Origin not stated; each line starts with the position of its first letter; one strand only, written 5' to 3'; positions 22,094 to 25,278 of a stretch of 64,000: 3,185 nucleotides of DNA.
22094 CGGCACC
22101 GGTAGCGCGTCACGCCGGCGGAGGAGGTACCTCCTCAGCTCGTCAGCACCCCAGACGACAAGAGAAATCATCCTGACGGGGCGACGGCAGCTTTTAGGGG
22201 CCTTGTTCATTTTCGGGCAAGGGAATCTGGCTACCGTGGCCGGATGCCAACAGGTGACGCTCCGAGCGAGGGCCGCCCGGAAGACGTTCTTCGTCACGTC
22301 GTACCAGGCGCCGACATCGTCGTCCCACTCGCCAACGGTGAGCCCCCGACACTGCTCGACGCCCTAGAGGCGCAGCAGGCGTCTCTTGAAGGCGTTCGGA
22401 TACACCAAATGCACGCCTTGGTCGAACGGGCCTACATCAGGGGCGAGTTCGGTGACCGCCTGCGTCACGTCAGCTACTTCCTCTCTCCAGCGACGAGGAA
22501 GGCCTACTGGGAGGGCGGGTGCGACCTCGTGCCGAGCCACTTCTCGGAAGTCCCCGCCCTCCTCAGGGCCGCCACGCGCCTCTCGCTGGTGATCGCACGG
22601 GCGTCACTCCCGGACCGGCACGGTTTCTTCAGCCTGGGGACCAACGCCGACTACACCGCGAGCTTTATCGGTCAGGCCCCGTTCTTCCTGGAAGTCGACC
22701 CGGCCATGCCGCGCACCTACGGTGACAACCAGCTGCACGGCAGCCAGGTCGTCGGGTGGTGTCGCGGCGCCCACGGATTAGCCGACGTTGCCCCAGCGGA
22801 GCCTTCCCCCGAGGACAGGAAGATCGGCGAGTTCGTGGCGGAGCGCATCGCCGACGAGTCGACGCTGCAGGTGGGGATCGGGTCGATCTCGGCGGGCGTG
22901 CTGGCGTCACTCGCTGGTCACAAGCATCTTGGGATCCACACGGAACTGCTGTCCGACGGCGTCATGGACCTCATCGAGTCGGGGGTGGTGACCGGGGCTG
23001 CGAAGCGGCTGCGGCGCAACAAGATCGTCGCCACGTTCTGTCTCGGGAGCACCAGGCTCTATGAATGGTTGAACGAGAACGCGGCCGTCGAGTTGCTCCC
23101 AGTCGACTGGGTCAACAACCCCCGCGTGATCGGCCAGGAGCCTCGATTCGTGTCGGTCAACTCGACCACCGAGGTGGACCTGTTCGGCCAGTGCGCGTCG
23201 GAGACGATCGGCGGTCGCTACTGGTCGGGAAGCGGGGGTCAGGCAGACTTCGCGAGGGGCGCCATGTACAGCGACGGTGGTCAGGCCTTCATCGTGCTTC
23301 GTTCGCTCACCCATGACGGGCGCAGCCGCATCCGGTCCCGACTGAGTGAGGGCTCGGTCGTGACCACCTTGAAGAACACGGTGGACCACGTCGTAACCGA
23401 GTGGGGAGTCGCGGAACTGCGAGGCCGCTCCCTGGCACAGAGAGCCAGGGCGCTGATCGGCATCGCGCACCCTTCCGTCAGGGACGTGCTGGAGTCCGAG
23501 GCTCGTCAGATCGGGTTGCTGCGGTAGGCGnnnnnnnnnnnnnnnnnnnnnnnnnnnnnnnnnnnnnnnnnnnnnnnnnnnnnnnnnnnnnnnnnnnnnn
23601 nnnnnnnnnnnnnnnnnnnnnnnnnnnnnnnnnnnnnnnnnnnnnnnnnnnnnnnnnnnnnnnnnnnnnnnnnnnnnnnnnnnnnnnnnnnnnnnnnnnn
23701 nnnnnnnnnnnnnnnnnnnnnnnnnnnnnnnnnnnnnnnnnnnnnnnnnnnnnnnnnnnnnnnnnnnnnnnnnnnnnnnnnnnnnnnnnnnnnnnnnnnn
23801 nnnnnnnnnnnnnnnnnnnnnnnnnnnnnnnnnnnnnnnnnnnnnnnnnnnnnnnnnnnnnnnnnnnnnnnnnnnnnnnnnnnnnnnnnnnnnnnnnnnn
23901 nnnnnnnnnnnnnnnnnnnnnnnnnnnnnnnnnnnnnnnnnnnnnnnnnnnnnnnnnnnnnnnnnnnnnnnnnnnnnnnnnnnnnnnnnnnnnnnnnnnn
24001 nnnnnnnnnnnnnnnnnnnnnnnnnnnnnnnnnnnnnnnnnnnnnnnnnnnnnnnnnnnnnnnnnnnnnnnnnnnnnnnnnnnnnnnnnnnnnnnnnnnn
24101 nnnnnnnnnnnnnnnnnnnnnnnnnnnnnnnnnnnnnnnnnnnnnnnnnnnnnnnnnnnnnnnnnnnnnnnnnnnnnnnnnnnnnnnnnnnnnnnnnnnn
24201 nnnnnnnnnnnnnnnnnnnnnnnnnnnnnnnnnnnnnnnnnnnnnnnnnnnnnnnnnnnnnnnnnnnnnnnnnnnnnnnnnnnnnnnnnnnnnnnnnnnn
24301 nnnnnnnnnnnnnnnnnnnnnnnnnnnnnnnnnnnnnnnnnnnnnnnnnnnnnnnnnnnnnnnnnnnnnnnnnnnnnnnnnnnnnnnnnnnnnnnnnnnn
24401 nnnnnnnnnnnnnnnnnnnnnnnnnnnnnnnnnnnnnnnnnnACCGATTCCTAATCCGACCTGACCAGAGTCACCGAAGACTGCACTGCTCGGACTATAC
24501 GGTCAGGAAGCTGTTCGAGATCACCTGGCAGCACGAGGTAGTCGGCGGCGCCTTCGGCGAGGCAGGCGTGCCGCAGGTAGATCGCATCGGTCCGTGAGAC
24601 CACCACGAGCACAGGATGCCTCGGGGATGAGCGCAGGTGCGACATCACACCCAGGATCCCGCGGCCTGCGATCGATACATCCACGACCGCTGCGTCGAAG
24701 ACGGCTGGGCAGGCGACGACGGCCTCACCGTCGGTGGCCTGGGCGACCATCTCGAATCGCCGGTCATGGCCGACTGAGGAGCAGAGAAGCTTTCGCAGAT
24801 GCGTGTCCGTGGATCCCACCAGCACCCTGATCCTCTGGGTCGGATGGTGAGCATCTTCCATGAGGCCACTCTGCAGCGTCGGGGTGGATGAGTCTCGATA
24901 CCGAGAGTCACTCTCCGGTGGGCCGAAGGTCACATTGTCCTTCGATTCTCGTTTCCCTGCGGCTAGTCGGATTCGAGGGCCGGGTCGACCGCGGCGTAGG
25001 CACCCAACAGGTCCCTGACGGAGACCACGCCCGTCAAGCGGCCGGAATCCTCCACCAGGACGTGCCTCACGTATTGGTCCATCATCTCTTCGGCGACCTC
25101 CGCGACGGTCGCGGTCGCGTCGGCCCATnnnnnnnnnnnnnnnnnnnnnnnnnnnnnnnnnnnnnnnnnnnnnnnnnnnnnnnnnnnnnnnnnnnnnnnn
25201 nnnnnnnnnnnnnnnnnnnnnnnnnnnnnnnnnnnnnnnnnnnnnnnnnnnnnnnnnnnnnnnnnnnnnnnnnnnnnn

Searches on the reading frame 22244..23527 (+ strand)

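Call 39: search_protein_families(library=pfam, proteins=[window:22244-23527:+], max_evalue=0.001)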
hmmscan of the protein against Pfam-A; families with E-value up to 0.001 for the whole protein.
window:22244-23527:+ (427 aa): 2 families
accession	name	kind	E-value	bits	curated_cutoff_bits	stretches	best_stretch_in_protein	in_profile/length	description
PF13336.12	AcetylCoA_hyd_C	-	2.7e-56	190.2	23.7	1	268-420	1-154/154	Acetyl-CoA hydrolase/transferase C-terminal domain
PF02550.21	AcetylCoA_hydro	-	2.8e-06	27.9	24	1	61-161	72-175/198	Acetyl-CoA hydrolase/transferase N-terminal domain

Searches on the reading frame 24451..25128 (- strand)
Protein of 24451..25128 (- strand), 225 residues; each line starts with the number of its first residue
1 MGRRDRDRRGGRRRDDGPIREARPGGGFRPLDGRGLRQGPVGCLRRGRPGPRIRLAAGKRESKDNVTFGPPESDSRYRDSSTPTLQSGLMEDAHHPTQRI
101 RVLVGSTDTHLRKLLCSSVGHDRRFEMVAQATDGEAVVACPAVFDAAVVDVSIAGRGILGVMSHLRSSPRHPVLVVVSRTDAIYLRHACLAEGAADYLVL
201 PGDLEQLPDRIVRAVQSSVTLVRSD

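Call 39: search_protein_families(library=pfam, proteins=[window:24451-25128:-], max_evalue=0.001)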
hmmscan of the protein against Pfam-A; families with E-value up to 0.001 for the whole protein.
window:24451-25128:- (225 aa): 1 family
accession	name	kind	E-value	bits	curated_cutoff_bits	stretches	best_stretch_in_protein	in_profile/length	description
PF00072.30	Response_reg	-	2.2e-05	25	30.2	1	108-211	7-110/111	Response regulator receiver domain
